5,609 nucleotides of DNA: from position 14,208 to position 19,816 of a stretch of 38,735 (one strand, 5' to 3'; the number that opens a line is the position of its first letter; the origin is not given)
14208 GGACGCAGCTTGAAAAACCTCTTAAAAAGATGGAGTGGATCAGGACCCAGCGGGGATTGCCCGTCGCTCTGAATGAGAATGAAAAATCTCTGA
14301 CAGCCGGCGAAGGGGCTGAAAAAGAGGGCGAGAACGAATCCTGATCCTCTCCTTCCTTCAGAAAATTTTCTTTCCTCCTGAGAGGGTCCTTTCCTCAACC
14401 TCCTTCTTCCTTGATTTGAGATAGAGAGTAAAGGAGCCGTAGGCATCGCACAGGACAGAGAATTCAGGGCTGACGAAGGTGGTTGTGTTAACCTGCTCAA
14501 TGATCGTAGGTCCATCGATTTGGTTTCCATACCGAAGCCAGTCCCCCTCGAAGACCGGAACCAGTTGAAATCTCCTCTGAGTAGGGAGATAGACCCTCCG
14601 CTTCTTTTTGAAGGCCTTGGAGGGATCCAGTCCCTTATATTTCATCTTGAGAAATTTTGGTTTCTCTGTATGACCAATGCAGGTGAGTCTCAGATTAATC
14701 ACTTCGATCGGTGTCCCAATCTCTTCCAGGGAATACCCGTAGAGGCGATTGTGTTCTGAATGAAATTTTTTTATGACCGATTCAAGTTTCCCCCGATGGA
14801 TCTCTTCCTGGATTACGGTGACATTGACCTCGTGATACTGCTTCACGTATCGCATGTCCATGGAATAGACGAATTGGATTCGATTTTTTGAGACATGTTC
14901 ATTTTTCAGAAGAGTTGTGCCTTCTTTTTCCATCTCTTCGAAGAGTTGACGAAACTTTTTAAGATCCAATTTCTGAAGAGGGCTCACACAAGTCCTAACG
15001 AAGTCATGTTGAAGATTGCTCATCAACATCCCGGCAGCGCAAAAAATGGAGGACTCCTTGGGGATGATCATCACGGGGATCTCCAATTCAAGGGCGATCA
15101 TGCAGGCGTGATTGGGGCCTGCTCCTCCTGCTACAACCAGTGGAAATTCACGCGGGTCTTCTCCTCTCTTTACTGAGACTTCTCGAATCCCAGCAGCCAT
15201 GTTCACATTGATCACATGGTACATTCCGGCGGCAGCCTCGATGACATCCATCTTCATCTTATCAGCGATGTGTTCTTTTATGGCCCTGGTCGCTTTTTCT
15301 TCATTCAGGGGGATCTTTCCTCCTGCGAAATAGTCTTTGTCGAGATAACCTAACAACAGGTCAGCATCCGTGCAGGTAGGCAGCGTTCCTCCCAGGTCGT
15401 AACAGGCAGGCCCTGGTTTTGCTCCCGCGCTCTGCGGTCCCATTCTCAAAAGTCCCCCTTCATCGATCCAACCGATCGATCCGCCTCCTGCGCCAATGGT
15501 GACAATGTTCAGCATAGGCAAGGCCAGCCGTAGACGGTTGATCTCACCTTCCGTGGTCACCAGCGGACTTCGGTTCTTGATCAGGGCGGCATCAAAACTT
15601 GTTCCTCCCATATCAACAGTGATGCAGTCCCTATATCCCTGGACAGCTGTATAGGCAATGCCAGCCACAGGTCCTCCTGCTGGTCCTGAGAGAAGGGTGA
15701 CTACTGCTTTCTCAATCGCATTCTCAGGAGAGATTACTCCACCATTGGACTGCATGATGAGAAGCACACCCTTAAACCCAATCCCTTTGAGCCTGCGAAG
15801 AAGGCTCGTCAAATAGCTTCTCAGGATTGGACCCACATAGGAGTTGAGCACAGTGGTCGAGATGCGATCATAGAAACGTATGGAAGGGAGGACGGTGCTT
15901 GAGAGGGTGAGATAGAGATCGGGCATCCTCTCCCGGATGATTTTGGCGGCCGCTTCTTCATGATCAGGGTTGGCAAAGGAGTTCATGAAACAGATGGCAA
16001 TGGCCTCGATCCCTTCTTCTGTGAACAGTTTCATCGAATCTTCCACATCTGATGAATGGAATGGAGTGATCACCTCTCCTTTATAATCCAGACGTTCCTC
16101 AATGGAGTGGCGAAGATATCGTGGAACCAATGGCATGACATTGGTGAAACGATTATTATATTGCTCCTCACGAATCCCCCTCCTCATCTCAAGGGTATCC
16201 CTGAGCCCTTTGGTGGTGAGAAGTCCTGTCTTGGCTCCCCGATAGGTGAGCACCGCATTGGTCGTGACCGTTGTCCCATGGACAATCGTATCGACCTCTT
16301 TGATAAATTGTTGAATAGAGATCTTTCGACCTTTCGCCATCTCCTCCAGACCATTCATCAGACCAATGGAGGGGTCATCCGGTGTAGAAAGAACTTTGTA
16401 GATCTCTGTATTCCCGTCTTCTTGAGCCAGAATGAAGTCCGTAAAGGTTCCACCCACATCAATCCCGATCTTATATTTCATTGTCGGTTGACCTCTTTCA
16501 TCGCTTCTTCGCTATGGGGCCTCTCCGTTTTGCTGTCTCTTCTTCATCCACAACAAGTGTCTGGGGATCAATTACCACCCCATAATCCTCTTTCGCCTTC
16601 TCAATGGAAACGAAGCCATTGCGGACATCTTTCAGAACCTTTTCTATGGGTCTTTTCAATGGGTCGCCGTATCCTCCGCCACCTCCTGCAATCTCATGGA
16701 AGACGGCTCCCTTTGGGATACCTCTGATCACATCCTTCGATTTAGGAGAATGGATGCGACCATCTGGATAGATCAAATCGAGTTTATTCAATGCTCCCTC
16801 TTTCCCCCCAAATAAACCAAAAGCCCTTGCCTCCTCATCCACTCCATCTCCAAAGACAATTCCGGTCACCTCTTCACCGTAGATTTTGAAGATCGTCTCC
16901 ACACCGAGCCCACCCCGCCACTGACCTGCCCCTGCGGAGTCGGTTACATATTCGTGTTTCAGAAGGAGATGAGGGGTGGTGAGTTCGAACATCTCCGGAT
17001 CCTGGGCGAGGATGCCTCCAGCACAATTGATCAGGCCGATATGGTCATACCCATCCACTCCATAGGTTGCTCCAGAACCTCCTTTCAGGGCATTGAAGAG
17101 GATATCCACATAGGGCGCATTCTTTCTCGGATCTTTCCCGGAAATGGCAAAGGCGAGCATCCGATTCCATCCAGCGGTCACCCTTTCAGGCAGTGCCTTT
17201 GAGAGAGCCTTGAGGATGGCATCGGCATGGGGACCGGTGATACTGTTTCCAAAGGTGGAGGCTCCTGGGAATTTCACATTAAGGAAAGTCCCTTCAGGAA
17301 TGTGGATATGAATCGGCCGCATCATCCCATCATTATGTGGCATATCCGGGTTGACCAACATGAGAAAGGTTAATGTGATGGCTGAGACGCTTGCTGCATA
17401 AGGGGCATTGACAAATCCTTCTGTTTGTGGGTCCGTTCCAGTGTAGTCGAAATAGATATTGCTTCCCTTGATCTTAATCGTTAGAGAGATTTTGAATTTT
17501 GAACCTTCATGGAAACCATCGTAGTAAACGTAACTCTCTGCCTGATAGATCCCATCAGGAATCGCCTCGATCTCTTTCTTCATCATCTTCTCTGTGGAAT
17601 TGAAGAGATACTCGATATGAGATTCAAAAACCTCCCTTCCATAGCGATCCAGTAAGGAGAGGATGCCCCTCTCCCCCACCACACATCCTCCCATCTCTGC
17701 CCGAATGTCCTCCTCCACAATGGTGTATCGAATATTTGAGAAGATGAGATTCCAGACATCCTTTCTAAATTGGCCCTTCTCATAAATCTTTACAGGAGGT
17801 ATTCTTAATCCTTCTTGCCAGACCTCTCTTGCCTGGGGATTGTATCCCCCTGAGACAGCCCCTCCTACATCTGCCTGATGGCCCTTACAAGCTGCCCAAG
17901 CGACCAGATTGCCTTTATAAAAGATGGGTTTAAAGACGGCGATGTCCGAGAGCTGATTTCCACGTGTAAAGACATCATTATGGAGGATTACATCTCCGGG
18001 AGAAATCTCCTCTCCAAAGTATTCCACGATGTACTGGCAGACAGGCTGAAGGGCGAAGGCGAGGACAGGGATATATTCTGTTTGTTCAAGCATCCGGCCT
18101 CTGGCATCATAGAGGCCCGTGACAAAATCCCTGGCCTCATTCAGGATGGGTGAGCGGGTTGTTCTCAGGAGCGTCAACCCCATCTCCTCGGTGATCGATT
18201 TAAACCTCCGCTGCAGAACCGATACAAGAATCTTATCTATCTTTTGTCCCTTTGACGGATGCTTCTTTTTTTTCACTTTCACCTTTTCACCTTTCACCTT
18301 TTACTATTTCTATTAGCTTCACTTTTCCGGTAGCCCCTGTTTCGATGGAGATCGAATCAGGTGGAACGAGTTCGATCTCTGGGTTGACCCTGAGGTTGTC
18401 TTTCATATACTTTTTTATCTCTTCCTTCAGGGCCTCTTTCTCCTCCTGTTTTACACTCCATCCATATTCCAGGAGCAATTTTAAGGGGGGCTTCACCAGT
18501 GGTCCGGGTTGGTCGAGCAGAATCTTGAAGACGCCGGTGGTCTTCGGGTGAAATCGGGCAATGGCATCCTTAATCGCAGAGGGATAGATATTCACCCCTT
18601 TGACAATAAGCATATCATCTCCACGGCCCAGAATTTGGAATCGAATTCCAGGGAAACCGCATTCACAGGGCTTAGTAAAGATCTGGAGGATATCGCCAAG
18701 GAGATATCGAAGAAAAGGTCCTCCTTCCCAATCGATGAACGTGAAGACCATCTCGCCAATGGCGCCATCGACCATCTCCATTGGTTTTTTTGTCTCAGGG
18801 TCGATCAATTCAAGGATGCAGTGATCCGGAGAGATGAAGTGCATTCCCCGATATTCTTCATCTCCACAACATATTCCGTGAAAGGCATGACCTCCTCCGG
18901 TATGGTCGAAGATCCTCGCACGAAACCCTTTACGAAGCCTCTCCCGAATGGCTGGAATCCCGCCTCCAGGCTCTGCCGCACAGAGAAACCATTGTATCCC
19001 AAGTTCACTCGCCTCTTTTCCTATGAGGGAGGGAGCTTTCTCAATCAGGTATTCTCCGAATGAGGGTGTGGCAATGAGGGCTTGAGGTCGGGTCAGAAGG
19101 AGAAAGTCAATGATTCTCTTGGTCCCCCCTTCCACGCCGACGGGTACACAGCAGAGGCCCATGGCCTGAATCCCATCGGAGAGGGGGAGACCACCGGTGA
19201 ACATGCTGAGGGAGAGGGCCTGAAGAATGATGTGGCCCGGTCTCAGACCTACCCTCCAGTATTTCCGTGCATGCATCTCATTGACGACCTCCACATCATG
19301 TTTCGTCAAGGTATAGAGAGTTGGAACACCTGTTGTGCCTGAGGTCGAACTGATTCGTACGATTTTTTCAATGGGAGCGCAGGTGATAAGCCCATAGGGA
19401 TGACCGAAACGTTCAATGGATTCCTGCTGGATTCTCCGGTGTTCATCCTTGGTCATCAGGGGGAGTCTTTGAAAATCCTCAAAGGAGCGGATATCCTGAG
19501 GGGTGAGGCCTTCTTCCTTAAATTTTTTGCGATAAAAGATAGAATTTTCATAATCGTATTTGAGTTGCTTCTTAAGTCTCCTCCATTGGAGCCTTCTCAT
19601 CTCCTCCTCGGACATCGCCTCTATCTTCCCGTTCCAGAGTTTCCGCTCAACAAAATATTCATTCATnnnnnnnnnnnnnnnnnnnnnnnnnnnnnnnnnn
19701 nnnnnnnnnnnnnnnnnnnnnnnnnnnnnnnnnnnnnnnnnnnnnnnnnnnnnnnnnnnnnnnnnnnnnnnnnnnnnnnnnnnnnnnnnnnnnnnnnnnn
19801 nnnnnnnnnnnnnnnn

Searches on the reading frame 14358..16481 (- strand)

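Call 22: search_protein_families(library=ncbifam, proteins=[window:14358-16481:-], max_evalue=1e-10)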
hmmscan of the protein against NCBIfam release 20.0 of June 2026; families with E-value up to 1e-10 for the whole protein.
window:14358-16481:- (707 aa): 3 families
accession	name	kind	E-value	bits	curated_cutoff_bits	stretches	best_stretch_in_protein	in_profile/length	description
NF050156.1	CapLactmsAlpCapA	equivalog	1.5e-212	707.6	1000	1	3-687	1-686/689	caprolactamase subunit alpha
NF042975.2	AcphenoCarb_ApcC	equivalog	9e-116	387.8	1500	1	4-679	10-702/733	acetophenone carboxylase subunit gamma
NF042960.1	AcphenoCarb_ApcA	equivalog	1.4e-68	231.7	1250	2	143-686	123-655/658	acetophenone carboxylase subunit alpha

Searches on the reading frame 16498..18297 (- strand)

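Call 22: search_protein_families(library=ncbifam, proteins=[window:16498-18297:-], max_evalue=1e-10)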
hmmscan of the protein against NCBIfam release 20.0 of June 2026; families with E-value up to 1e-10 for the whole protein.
window:16498-18297:- (599 aa): 2 families
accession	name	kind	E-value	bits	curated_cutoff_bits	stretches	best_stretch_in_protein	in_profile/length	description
NF050157.1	CapLactmsBetCapB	equivalog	4.2e-135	451.2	1000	1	20-592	1-575/577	caprolactamase subunit beta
NF042976.1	AcphenoCarb_ApcD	equivalog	1.3e-40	139.4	1500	1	20-469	29-486/685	acetophenone carboxylase subunit delta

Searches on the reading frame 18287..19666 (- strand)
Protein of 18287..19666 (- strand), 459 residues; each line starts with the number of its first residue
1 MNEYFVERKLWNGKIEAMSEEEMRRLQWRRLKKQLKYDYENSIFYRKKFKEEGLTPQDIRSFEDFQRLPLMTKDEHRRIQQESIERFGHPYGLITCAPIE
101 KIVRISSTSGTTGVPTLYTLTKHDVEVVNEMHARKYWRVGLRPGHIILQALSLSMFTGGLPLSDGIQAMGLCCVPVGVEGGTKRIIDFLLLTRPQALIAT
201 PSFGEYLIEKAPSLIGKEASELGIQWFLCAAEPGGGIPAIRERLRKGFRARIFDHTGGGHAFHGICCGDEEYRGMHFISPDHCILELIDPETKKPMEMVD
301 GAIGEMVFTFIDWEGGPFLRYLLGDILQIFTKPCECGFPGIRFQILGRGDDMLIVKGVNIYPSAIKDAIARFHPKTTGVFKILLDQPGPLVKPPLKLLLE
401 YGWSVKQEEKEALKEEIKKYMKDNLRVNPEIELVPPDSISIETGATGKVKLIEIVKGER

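Call 22: search_protein_families(library=ncbifam, proteins=[window:18287-19666:-], max_evalue=1e-10)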
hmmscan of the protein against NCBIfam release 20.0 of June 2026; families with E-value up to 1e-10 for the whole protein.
window:18287-19666:- (459 aa): 5 families
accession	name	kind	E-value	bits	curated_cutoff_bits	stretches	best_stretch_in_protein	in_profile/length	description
NF041878.1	paak_haloarch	equivalog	1.4e-68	231.5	700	1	14-450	4-421/427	phenylacetate--CoA ligase PaaK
TIGR02155.1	PA_CoA_ligase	equivalog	7.2e-64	215.9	646.3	1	16-448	1-417/422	phenylacetate--CoA ligase PaaK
NF053551.1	FlxY_rubin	equivalog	6.5e-45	153.6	520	1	15-441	1-407/424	flexirubin biosynthesis putative acyl-CoA ligase FlxY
NF045666.1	DVU1553_fam_AMP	equivalog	1.1e-34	120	300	1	14-340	14-321/331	DVU_1553 family AMP-dependent CoA ligase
TIGR03335.1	F390_ftsA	equivalog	1.4e-24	86.6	458.7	1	12-369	3-349/445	coenzyme F390 synthetase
